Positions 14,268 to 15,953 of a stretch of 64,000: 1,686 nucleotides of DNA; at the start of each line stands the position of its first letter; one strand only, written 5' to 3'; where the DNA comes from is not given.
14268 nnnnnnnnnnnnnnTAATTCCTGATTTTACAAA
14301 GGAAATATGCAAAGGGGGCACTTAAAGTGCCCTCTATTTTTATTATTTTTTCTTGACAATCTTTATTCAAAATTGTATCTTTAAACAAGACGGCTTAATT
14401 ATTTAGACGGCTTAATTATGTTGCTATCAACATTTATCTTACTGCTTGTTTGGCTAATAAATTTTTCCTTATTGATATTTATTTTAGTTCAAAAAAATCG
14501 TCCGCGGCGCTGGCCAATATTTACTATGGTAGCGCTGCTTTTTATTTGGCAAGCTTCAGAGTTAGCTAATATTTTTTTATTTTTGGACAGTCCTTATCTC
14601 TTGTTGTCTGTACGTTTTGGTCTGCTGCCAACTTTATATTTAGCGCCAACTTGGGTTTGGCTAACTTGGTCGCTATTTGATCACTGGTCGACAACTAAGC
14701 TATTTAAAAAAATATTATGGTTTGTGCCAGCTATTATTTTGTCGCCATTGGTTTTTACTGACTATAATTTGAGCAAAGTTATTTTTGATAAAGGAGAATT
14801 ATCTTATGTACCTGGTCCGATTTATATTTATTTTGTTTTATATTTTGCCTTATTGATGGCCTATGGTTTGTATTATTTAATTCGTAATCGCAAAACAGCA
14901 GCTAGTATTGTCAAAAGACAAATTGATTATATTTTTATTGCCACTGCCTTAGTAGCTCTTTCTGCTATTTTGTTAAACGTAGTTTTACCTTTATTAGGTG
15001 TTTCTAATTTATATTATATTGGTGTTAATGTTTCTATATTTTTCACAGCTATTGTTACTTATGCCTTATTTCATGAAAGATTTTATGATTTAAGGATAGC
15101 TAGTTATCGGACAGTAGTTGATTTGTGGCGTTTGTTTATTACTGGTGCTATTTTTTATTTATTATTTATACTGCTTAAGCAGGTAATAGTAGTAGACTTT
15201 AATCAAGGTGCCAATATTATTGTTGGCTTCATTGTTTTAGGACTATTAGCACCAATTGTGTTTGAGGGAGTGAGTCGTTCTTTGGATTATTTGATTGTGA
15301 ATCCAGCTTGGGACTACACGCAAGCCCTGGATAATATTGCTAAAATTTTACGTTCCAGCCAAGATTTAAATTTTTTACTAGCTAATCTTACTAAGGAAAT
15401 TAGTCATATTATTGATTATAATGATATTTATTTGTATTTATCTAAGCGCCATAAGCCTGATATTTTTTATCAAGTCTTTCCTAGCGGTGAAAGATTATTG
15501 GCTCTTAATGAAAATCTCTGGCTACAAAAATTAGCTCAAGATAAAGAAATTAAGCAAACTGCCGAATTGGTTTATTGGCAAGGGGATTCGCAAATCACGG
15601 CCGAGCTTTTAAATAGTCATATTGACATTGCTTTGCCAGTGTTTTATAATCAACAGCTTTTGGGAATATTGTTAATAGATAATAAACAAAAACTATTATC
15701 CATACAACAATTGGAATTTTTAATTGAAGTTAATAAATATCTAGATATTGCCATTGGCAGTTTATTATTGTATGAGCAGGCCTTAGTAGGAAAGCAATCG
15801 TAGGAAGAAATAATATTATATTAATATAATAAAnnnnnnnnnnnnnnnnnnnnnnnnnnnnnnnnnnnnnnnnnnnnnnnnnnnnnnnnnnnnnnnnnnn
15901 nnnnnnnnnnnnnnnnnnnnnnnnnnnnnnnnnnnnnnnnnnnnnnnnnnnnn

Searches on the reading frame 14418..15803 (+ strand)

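Call 75: search_protein_families(library=pfam, proteins=[window:14418-15803:+], max_evalue=0.0001)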
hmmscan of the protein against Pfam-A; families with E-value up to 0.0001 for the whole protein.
window:14418-15803:+ (461 aa): 1 family
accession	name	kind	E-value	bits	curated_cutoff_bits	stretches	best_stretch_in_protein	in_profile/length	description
PF16927.11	HisKA_7TM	-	1.2e-09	38.8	28.6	1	8-225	2-222/224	N-terminal 7TM region of histidine kinase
